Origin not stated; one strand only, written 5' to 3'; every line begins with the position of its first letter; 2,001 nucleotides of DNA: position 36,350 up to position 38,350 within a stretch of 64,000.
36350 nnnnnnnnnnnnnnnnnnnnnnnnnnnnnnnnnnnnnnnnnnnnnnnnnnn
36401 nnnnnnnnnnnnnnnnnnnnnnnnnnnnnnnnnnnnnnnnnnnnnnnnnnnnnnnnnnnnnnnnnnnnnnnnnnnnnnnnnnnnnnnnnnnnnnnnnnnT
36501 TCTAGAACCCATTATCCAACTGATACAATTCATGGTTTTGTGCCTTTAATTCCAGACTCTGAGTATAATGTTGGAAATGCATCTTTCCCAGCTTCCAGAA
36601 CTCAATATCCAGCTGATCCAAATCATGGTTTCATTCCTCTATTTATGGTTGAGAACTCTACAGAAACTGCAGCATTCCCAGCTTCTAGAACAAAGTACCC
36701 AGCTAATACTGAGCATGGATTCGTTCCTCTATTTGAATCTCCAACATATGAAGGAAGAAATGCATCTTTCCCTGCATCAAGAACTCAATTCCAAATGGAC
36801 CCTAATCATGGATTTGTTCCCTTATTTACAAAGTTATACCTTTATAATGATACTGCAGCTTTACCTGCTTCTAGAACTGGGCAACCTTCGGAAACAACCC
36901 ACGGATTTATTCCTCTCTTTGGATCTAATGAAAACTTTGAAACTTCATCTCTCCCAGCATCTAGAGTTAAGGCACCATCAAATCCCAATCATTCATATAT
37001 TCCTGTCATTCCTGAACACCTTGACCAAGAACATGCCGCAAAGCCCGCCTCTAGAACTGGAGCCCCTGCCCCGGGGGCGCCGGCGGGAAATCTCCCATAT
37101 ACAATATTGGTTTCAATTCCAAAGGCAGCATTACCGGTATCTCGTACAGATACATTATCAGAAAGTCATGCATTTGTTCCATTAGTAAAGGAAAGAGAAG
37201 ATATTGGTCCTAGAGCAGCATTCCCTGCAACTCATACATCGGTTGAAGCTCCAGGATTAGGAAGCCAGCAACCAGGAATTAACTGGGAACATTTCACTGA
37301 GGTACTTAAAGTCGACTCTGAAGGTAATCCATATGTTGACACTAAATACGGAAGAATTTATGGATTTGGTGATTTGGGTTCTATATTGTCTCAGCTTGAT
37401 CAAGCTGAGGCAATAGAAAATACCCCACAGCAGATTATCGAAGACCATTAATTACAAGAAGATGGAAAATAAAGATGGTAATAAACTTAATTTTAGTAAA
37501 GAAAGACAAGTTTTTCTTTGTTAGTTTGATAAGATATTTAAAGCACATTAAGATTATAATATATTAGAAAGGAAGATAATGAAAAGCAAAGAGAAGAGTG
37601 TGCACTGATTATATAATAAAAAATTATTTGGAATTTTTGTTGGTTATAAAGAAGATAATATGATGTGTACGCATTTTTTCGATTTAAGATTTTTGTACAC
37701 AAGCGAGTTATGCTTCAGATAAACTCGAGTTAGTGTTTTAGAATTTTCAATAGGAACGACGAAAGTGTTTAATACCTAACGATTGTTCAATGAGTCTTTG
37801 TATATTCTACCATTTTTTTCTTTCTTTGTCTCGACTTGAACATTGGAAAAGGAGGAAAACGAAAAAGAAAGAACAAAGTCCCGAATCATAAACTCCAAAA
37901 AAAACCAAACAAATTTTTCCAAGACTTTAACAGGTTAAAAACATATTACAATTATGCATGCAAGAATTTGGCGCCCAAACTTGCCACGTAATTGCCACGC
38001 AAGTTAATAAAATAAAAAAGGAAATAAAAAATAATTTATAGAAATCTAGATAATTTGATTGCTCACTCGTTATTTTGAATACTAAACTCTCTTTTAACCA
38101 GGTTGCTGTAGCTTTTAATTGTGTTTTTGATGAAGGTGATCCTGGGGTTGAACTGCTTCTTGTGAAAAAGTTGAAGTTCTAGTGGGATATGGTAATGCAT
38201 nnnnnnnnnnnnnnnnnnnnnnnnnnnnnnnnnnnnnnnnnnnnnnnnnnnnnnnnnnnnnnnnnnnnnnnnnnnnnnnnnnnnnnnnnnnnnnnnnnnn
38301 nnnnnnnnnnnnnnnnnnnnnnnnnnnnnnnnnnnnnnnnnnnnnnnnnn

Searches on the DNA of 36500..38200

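Call 53: search_rna_families(source=window, start=36500, end=38200, threshold=evalue, max_evalue=1)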
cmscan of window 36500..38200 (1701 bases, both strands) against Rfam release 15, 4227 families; matches with E-value up to 1: 0.
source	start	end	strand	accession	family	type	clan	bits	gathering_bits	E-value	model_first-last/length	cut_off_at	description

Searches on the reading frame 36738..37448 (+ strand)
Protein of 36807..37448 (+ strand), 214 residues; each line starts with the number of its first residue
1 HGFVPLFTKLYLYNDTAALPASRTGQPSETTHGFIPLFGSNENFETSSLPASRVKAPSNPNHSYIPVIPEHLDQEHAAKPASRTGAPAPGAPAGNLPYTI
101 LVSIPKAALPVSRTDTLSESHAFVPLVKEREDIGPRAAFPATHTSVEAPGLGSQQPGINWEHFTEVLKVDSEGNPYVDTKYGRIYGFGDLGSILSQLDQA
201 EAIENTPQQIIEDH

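Call 58: search_protein_representatives(protein=window:36807-37448:+)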
Query: 214 residues. Proteins with E-value up to 0.001 (for the whole library): 4; up to 1e-10: 2; up to 1e-30: 2. The best 4 are listed.
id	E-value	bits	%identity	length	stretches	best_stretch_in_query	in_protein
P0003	1.8e-117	407.1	50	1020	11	15-206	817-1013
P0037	7.9e-83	293.9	67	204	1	10-211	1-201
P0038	6.2e-08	49.2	33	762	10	11-56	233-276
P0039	1.5e-04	38.1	30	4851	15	117-182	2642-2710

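Call 79: predict_structure(alignment_id=A4)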
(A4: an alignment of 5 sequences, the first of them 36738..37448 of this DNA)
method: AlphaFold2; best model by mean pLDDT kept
length: 237 residues; sequences in the alignment: 5
mean_pLDDT: 34.8   pTM: 0.21
mean pLDDT of the five models: 34.8, 33.1, 28.2, 27.9, 26.4
residues with pLDDT >= 90: 0; 70-90: 0; 50-70: 15; < 50: 222
segments of 3 or more residues with pLDDT < 50: 1-189, 195-197, 211-237
pLDDT, mean of each block of 10 residues (from residue 1): 33 34 33 30 32 30 31 33 32 29 31 30 31 33 31 32 35 40 44 54 52 39 36 30
secondary structure, 60 per line:
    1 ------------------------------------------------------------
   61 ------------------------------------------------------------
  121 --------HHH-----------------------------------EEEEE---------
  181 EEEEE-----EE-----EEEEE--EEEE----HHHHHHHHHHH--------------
elements in order: E167-171 E181-185 E198-202 E205-208 H213-223

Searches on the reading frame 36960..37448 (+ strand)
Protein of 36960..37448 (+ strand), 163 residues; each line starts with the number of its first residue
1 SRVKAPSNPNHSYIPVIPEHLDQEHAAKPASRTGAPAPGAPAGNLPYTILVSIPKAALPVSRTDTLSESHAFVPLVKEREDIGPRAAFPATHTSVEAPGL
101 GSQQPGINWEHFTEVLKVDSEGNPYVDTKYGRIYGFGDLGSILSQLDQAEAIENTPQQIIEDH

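Call 25: find_homologous_proteins(query=window:36960-37448:+)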
Query window:36960-37448:+ (163 aa): 1 proteins with E <= 0.001 among 100 candidates.
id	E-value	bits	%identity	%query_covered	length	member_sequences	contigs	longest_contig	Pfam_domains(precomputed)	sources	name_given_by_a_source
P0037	3.1e-65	237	67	98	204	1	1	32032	-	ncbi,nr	ncbi:XP motif-containing protein [Cryptosporidium felis]|nr:XP motif-containing protein [Cryptospori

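Call 26: find_encoding_contigs(protein=P0037, flank=6000, max_places=1)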
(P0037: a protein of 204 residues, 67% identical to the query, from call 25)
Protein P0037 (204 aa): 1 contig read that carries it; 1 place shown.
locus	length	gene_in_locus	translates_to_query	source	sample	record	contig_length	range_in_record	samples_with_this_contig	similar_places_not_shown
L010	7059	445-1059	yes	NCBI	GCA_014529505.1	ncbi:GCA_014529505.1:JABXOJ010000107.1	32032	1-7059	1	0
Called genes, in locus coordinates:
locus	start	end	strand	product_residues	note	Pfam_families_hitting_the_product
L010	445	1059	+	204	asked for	-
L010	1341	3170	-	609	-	-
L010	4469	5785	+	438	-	-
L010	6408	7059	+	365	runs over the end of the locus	-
